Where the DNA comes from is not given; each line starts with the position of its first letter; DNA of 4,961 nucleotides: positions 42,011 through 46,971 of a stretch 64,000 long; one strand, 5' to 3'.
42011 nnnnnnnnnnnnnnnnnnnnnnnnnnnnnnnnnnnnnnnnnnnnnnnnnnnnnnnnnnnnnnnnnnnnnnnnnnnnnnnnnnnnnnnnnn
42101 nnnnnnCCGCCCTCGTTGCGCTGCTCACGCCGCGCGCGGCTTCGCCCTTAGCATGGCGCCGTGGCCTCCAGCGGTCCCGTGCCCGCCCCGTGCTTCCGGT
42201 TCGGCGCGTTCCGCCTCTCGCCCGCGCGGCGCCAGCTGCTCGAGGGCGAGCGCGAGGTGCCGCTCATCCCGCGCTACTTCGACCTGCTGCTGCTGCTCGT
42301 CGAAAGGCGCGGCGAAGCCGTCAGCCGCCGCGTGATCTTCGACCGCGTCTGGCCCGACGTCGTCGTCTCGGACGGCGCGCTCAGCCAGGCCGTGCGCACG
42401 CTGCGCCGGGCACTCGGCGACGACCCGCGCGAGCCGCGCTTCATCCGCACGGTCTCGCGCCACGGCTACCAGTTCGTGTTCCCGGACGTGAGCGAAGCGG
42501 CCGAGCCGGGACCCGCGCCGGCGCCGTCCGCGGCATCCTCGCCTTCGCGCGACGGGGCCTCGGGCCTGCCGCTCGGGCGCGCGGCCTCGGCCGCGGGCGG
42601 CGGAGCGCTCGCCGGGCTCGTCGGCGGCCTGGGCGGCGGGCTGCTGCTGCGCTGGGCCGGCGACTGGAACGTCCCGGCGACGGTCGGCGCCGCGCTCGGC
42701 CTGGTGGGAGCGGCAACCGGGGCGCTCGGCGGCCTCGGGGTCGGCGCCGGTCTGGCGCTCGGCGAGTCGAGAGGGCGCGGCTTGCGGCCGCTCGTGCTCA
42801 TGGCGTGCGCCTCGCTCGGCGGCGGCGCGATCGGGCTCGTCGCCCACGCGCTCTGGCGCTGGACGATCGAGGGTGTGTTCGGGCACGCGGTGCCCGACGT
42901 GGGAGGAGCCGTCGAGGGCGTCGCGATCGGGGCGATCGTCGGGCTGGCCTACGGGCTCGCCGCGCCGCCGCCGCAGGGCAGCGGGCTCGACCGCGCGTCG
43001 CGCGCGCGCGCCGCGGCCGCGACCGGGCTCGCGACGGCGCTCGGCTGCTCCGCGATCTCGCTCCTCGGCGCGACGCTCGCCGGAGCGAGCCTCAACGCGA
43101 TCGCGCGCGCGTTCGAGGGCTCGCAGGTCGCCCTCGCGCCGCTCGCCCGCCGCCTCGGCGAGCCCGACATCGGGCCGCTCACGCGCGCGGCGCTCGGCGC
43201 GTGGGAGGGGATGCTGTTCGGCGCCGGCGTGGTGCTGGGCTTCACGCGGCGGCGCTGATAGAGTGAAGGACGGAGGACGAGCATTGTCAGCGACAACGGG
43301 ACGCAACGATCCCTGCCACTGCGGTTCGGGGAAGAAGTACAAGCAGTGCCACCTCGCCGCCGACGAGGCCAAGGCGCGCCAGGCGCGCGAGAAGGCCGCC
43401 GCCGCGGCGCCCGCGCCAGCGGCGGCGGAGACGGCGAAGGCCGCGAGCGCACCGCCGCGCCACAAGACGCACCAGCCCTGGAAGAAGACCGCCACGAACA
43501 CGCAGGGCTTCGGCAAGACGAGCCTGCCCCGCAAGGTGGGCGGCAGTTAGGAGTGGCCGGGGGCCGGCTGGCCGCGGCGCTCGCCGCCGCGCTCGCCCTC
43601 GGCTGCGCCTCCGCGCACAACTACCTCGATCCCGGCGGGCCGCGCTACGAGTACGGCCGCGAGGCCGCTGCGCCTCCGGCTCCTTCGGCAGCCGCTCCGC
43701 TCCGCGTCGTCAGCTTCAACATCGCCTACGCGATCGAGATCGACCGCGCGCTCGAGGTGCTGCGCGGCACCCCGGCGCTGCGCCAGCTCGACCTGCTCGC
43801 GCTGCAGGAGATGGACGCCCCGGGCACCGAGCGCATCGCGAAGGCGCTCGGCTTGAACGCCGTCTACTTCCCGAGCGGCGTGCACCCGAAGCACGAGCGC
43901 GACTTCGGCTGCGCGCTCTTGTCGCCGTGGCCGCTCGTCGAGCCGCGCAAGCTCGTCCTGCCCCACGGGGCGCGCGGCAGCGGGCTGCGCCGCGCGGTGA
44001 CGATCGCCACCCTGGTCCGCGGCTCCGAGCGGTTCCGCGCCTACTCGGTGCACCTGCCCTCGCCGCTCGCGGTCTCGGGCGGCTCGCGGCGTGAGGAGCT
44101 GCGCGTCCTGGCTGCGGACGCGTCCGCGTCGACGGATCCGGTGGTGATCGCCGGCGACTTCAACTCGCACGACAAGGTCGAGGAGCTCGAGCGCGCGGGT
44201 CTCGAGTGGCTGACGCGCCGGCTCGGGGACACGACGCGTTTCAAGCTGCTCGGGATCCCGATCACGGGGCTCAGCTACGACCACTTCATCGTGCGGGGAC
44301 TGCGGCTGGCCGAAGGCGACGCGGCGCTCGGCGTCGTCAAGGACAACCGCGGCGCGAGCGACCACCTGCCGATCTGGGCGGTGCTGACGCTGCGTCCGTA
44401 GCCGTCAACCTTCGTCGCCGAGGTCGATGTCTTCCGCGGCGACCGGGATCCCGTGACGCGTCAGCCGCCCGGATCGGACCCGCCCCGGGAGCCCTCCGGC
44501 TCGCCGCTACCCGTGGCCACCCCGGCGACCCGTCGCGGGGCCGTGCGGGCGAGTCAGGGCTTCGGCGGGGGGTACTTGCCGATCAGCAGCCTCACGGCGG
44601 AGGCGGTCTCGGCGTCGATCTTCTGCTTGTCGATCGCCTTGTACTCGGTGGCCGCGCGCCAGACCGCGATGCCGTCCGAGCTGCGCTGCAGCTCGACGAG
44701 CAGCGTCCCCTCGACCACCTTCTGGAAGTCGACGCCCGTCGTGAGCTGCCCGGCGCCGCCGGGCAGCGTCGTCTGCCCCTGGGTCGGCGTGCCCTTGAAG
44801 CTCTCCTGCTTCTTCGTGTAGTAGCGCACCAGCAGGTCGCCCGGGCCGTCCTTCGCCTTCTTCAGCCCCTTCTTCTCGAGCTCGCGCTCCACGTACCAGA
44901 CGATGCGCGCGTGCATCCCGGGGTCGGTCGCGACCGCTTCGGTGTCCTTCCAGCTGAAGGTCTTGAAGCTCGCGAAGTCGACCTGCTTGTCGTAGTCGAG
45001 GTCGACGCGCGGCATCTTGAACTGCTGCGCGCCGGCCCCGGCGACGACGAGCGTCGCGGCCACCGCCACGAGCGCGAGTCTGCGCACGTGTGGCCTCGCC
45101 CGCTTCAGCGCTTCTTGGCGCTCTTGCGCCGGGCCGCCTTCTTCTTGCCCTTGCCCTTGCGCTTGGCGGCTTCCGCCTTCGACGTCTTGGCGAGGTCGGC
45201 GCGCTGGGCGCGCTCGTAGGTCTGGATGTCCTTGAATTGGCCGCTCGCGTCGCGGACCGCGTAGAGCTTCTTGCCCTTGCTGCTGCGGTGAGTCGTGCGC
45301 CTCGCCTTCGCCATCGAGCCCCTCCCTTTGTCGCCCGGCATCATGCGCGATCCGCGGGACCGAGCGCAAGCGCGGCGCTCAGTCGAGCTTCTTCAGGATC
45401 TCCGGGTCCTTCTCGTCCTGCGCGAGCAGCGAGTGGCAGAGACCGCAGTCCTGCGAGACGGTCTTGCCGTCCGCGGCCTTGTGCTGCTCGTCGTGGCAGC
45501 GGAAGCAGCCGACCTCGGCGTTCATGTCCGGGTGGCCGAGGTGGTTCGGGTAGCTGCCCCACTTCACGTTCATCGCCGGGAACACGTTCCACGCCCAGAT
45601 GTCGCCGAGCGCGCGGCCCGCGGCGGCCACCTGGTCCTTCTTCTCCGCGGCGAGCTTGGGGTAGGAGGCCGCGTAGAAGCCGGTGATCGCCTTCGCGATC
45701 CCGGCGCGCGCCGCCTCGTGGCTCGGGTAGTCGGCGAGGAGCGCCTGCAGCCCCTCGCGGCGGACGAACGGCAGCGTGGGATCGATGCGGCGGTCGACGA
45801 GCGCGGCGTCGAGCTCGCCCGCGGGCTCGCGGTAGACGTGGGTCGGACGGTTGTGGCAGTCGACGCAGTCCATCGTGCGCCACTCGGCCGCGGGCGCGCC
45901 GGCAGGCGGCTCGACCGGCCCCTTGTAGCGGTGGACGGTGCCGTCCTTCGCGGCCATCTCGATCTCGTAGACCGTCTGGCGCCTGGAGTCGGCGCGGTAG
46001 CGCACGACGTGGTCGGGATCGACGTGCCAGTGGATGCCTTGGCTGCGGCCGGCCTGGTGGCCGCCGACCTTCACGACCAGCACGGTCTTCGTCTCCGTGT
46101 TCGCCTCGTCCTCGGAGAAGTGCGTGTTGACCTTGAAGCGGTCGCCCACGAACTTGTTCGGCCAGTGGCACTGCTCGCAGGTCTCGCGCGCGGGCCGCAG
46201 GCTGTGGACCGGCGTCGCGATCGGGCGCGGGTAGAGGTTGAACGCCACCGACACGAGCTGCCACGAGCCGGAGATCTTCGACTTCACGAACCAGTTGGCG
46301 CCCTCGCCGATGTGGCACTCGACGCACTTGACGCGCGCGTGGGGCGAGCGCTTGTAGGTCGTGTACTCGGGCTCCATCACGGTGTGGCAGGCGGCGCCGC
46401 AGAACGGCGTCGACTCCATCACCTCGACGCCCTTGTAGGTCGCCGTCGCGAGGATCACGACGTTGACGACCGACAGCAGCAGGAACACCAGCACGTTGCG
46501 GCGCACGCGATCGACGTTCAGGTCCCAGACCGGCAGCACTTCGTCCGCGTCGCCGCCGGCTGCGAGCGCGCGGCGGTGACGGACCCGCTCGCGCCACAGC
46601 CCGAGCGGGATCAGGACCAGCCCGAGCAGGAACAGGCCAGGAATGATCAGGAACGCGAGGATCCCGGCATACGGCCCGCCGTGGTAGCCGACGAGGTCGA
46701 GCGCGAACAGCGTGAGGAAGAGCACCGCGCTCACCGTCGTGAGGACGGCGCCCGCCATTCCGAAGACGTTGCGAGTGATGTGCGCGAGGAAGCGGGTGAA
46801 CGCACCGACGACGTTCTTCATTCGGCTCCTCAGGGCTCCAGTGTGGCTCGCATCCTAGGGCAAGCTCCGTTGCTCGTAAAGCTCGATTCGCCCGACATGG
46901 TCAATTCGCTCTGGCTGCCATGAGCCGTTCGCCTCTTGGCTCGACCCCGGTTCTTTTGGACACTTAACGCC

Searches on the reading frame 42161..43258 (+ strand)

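Call 45: search_protein_families(library=pfam, max_evalue=0.0001, proteins=[window:42161-43258:+])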
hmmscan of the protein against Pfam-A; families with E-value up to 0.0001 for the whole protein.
window:42161-43258:+ (365 aa): 1 family
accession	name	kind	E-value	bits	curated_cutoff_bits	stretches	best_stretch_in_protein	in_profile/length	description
PF00486.34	Trans_reg_C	-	2.3e-17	63.3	26.2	1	31-105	2-77/77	Transcriptional regulatory protein, C terminal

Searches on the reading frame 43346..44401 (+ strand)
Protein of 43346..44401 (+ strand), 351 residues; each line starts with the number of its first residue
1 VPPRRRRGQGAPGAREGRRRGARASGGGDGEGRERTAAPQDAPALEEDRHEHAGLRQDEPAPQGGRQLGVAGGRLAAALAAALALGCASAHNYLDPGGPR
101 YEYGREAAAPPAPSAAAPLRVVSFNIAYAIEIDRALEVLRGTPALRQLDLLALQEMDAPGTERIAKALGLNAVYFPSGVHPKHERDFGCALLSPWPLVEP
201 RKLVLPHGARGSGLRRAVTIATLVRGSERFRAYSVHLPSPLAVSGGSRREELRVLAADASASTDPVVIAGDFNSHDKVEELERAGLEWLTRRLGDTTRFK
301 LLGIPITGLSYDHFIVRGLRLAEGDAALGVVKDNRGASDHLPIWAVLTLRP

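Call 45: search_protein_families(library=pfam, max_evalue=0.0001, proteins=[window:43346-44401:+])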
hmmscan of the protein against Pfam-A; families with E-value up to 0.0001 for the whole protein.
window:43346-44401:+ (351 aa): 1 family
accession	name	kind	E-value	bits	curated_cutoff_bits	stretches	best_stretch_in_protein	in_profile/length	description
PF03372.29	Exo_endo_phos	-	3e-16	60.3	24.5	1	123-340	2-225/225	Endonuclease/Exonuclease/phosphatase family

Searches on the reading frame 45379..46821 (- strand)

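Call 34: search_protein_families(library=pfam, max_evalue=0.001, proteins=[window:45379-46821:-])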
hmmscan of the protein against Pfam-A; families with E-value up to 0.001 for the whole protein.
window:45379-46821:- (480 aa): 4 families
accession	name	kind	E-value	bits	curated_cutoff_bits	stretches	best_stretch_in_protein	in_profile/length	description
PF03264.19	Cytochrom_NNT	-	8.8e-10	39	24.1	1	109-191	7-93/174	NapC/NirT cytochrome c family, N-terminal region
PF14522.11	Cytochrome_C7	-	2.2e-06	27.8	24.8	0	426-464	31-67/67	Cytochrome c7 and related cytochrome c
PF14537.11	Cytochrom_c3_2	-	2.5e-05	25.1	25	0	434-471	4-41/79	Cytochrome c3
PF02085.21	Cytochrom_CIII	-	0.00035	21.3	22.9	0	426-471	24-61/101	Class III cytochrome C family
